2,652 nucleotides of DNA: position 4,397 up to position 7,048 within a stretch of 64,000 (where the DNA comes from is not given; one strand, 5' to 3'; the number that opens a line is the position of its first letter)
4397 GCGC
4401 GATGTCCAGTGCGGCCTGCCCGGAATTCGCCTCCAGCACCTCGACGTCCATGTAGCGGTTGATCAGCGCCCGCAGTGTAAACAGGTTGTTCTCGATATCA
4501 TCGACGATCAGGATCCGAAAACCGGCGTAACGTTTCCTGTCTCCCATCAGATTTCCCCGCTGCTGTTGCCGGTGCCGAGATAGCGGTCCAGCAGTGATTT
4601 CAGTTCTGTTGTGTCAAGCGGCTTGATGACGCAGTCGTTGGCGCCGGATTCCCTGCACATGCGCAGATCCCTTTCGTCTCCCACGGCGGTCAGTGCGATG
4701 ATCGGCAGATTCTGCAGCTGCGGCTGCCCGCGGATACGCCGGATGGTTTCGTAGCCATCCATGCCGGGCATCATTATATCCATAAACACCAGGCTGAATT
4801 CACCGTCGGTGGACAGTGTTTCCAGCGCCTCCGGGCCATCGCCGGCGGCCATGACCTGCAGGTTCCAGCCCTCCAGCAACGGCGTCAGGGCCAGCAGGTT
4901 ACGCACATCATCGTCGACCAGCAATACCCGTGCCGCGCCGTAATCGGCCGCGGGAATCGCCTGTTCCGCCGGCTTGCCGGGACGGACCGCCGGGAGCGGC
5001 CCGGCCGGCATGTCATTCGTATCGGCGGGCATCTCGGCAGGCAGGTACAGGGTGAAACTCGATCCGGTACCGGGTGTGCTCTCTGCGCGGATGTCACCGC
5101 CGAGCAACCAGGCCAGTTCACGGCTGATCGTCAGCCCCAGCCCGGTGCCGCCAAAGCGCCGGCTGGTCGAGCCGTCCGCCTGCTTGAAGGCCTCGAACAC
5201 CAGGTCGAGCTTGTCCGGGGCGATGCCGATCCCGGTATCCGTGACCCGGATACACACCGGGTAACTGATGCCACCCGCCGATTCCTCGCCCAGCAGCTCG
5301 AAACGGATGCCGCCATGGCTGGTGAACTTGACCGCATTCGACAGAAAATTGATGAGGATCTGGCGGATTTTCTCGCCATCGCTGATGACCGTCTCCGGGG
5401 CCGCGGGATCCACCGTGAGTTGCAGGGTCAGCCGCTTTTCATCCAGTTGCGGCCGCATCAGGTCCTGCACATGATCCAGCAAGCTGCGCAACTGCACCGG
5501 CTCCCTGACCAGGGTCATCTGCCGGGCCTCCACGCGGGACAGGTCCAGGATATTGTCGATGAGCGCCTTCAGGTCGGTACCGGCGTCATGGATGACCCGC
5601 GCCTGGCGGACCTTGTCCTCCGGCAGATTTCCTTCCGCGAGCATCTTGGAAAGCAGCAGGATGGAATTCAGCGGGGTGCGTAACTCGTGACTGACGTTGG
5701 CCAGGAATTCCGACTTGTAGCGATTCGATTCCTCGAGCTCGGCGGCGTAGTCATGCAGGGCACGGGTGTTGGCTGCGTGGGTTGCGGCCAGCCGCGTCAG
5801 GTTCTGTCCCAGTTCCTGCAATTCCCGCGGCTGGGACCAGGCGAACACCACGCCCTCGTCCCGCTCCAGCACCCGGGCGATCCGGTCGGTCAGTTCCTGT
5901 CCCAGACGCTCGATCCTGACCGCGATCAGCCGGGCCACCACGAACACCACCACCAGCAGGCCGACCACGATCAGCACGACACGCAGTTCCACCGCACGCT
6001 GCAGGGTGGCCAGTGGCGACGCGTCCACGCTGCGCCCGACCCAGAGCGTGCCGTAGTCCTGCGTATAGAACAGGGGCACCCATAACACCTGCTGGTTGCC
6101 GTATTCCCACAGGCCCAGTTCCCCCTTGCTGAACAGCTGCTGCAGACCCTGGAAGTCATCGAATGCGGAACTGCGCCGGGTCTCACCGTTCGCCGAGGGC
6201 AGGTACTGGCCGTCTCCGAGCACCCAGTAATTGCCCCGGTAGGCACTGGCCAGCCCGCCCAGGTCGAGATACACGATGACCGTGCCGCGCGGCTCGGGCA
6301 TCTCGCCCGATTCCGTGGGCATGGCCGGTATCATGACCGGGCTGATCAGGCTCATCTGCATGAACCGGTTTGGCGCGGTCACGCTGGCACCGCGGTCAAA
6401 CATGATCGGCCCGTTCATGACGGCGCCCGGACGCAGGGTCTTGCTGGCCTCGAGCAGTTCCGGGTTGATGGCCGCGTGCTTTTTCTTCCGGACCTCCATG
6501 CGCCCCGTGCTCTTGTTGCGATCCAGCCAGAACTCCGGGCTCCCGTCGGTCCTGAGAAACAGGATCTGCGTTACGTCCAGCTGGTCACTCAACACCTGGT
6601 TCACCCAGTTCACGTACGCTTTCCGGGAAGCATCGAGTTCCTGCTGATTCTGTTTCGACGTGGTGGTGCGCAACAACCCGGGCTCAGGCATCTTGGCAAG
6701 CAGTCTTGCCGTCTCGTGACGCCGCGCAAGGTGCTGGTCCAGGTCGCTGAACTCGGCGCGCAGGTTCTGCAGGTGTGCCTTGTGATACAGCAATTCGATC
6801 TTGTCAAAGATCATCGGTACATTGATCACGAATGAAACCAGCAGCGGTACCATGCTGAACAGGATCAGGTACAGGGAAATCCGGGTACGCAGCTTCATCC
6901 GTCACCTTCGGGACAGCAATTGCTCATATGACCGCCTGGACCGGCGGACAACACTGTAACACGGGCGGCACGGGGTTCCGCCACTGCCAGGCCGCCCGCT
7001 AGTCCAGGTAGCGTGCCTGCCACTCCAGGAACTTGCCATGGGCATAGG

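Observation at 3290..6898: SqrR/BigR-like two-Cys ArsR regulator heading a receiver-PAS / hybrid-kinase operon, convergent on the sgp-like gene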

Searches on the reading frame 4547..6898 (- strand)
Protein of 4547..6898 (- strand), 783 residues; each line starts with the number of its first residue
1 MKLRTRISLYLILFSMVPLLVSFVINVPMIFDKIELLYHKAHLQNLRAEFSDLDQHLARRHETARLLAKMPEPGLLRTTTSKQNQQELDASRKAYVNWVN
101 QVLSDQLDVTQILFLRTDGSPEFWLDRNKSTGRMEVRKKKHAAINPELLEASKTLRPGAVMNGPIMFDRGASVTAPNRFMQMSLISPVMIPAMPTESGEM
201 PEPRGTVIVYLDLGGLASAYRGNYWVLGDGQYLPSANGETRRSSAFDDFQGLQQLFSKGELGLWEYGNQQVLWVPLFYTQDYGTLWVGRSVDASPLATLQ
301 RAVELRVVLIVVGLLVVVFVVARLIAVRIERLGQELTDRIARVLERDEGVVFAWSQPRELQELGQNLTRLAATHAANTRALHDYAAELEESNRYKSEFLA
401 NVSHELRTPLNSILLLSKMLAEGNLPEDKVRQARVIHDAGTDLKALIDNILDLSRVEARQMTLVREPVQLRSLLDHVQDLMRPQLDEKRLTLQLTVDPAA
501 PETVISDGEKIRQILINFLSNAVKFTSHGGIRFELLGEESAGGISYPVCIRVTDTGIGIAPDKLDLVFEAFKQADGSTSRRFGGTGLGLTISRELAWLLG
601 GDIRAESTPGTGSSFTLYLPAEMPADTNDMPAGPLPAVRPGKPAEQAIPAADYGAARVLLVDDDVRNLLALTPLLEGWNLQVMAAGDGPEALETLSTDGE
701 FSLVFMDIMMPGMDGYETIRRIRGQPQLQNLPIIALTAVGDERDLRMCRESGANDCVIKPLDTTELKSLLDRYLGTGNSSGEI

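Call 3: search_protein_families(library=pfam, proteins=[window:4547-6898:-], max_evalue=0.01)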
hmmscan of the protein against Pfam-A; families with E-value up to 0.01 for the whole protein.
window:4547-6898:- (783 aa): 3 families
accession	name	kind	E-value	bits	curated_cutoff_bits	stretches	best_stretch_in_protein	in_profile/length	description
PF02518.31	HATPase_c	-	2.4e-26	92.8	26.4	1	507-622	2-110/111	Histidine kinase-, DNA gyrase B-, and HSP90-like ATPase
PF00072.30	Response_reg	-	1.6e-24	86.6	30.2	1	658-770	1-110/111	Response regulator receiver domain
PF00512.31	HisKA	-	1.8e-18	66.8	26.9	1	395-458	2-65/66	His Kinase A (phospho-acceptor) domain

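Call 29: search_protein_families(library=ncbifam, proteins=[window:4547-6898:-], max_evalue=0.001)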
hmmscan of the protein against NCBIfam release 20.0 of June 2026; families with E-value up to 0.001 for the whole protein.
window:4547-6898:- (783 aa): 140 families (the best 25 are shown)
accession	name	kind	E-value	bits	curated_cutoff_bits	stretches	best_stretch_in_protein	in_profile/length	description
TIGR02956.1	TMAO_torS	equivalog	1.4e-85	288.2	676.5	1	386-778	455-824/967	TMAO reductase system sensor histidine kinase/response regulator TorS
NF008318.0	PRK11107.1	equivalog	1.1e-84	285.2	890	2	389-623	287-520/920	two-component sensor histidine kinase BarA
NF041947.1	LuxQ_Vibrio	equivalog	5.3e-80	269.4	1200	1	387-773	464-838/843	quorum-sensing autoinducer 2 sensor kinase/phosphatase LuxQ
NF011874.0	PRK15347.1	equivalog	1e-76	258.8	852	2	300-630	300-623/921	two component system sensor kinase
NF038297.2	hybrid_HK_HrmK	equivalog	8.8e-72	242.6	725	1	367-773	205-607/607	hybrid histidine kinase/response regulator HrmK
NF008302.0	PRK11091.1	equivalog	9.4e-72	242.3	838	1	383-776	271-645/779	aerobic respiration two-component sensor histidine kinase ArcB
NF008099.0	PRK10841.1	equivalog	7.4e-63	212.6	920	2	379-620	454-689/949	two-component system sensor histidine kinase RcsC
NF045901.1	HisKinLetSLeg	equivalog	2.8e-62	210.9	1650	2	388-618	286-515/906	two-component system sensor histidine kinase LetS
NF008543.0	PRK11466.1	equivalog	7.4e-56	189.5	982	1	338-775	389-799/914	TMAO reductase system sensor histidine kinase/response regulator TorS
NF041832.1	near_NosP_CTERM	subfamily_domain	1.8e-54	185.2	400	1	389-772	1-368/370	NahK/ErcS family hybrid sensor histidine kinase/response regulator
NF046044.1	PnpS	equivalog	6.5e-54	183.4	400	1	386-620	161-390/390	two-component system histidine kinase PnpS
NF041880.1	EPS_EpsF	equivalog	8.8e-53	179.5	900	2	344-620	222-492/492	response regulator EpsF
NF047465.1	hybrid_HK_LvrA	exception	2.5e-47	161.4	1200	1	354-767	161-577/819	hybrid histidine kinase/response regulator LvrA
NF033092.0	HK_WalK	equivalog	3.9e-46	157.8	725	1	381-620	359-593/594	cell wall metabolism sensor histidine kinase WalK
NF040691.1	MtrAB_MtrB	equivalog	2.1e-45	155.7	450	1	296-626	183-497/507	MtrAB system histidine kinase MtrB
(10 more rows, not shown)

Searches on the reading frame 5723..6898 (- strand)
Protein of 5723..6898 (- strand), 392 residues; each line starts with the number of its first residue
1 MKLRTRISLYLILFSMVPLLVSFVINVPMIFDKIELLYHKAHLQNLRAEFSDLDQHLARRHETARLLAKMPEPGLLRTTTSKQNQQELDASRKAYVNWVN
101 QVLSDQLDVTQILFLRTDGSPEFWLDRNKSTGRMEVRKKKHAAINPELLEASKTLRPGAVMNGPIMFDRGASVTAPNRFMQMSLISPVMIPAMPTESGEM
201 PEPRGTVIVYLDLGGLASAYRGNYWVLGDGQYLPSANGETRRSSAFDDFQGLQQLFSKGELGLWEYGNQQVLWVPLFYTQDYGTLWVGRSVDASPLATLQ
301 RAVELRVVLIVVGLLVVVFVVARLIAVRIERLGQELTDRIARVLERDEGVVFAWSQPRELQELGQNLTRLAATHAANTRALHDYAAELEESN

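Call 44: search_protein_families(library=pfam, proteins=[window:5723-6898:-], max_evalue=10)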
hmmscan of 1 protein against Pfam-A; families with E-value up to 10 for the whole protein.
seq(392 aa): 1 family
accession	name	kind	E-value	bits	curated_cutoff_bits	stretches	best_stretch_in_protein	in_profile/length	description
PF04632.18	FUSC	-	3.4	6.6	30.9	1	310-389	488-567/660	Fusaric acid resistance protein family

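Call 45: find_homologous_proteins(query=window:5885-6898:-, max_evalue=0.00001)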
Query seq(338 aa) (338 aa): 30 proteins with E <= 0.00001 among 4059 candidates.
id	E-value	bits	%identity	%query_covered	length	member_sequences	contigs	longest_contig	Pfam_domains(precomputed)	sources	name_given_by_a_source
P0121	3.8e-160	550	71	100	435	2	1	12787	PF00512.32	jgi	jgi:hypothetical protein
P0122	3.8e-140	485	65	100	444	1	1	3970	PF00512.32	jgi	jgi:hypothetical protein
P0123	1.6e-139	482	64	100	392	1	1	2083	-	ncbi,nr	ncbi:MAG: histidine kinase, partial [Gammaproteobacteria bacterium]|nr:histidine kinase [Gammaproteo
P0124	1.3e-138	479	66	100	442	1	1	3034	PF00512.32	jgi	jgi:hypothetical protein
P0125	1.2e-134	466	61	100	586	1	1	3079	PF02518.32,PF00512.32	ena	-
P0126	1.1e-130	453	62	100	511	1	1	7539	PF00512.32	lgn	-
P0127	1.7e-126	440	57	91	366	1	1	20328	-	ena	-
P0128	9.9e-104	365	60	80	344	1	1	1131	-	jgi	jgi:hypothetical protein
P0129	8.2e-102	359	50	100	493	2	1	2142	PF00512.32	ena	-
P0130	4.4e-94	333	51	87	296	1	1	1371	-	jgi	-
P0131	5.3e-91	323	47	100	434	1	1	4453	PF00512.32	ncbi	-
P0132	2.0e-90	321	58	77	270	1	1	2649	-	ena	-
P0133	1.9e-89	318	46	96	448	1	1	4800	PF00512.32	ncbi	ncbi:hypothetical protein MNBD_GAMMA13-1904, partial [hydrothermal vent metagenome]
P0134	2.6e-89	317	57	74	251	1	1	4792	-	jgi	jgi:hypothetical protein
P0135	7.9e-85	303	45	100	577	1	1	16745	PF02518.32,PF00512.32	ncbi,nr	ncbi:MAG: histidine kinase, partial [Candidatus Thiodiazotropha sp. (ex Ustalcina ferruginea)]|nr:hi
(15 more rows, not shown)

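Call 55: predict_structure(alignment_id=A3)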
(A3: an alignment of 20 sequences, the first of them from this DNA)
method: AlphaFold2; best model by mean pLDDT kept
length: 338 residues; sequences in the alignment: 20
mean_pLDDT: 80.0   pTM: 0.69
mean pLDDT of the five models: 80.0, 80.0, 78.6, 77.8, 76.5
residues with pLDDT >= 90: 55; 70-90: 228; 50-70: 54; < 50: 1
segments of 3 or more residues with pLDDT < 50: none
pLDDT, mean of each block of 10 residues (from residue 1): 68 76 73 73 78 87 92 78 75 93 89 90 88 84 79 86 84 76 90 60 88 83 84 68 82 86 80 86 86 68 74 79 74 58
secondary structure, 60 per line:
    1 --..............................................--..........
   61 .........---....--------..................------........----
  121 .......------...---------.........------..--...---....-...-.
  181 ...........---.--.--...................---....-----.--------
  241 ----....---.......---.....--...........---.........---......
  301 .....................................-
elements in order: H3-48 H51-69 H73-76 H85-102 E109-116 E121-127 E134-136 H146-154 E165-167 H171-174 E180-191 E201-212 H213-219 E223-226 H245-248 H252-258 E262-266 E269-279 E283-291 H295-337

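Call 57: fold_search(model_id=the predicted structure, library=pdb)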
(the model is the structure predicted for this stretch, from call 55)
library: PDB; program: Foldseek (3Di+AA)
matches with E <= 10: 923; with E <= 0.001: 57
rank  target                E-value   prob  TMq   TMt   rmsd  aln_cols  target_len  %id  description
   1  3lid_A                4.0e-10  1.00  0.46  0.53   6.6       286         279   13  Crystal Structure of the extracellular domain of the putative histidine kinase vpHK1S-Z8 (released 2010-05-05)
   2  2p7j_A                4.7e-10  1.00  0.46  0.57   6.8       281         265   14  Crystal structure of the domain of putative sensory box/GGDEF family protein from Vibrio parahaemolyticus (released 2007-05-01)
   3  2p7j_B                6.2e-09  1.00  0.46  0.54   7.8       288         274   14  Crystal structure of the domain of putative sensory box/GGDEF family protein from Vibrio parahaemolyticus (released 2007-05-01)
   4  3lid_B                8.7e-09  1.00  0.47  0.56   6.7       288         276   13  Crystal Structure of the extracellular domain of the putative histidine kinase vpHK1S-Z8 (released 2010-05-05)
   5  3lie_B                1.8e-08  1.00  0.44  0.55   7.0       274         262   11  Crystal Structure of the extracellular domain of the putative histidine kinase vpHK1S-Z8 (released 2010-05-05)
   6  5wbf_A                3.1e-08  1.00  0.37  0.46   8.2       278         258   12  Double CACHE (dCACHE) sensing domain of TlpC chemoreceptor from Helicobacter pylori (released 2017-11-08)
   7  3lie_A                4.8e-08  1.00  0.49  0.61   5.7       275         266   12  Crystal Structure of the extracellular domain of the putative histidine kinase vpHK1S-Z8 (released 2010-05-05)
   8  9ebw_A                1.3e-07  1.00  0.38  0.28   7.8       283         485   12  Chimeric fluorescence biosensor formed from a lactate-binding protein and GFP, bound to lactate (released 2025-03-19)
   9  9a69_B                5.6e-07  1.00  0.39  0.23  11.6       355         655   17  Integrative model of MCPB-MCPC by crosslinking MS and deep learning (released 2024-09-18)
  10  7prq_B                1.7e-06  1.00  0.39  0.41   8.3       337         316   14  Structure of the ligand binding domain of the PctD (PA4633) chemoreceptor of Pseudomonas aeruginosa PAO1 in complex wi (released 2022-05-11)
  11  7prq_A                2.3e-06  1.00  0.42  0.46   7.5       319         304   13  Structure of the ligand binding domain of the PctD (PA4633) chemoreceptor of Pseudomonas aeruginosa PAO1 in complex wi (released 2022-05-11)
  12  5t7m_A                3.1e-06  1.00  0.35  0.46   7.7       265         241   12  LIGAND BINDING DOMAIN OF PSEUDOMONAS AERUGINOSA PAO1 AMINO ACID CHEMORECEPTOR PCTA IN COMPLEX WITH L-TRP (released 2017-09-20)
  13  5t7m_B                3.7e-06  1.00  0.34  0.45   8.0       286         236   12  LIGAND BINDING DOMAIN OF PSEUDOMONAS AERUGINOSA PAO1 AMINO ACID CHEMORECEPTOR PCTA IN COMPLEX WITH L-TRP (released 2017-09-20)
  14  5ere                  4.2e-06  1.00  0.36  0.25   7.6       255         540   14  Extracellular ligand binding receptor from Desulfohalobium retbaense DSM5692 (released 2016-08-10)
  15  5ltx_A                5.2e-06  1.00  0.36  0.48   7.0       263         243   12  LIGAND BINDING DOMAIN OF PSEUDOMONAS AERUGINOSA PAO1 AMINO ACID CHEMORECEPTOR PCTA IN COMPLEX WITH L-MET (released 2017-09-20)
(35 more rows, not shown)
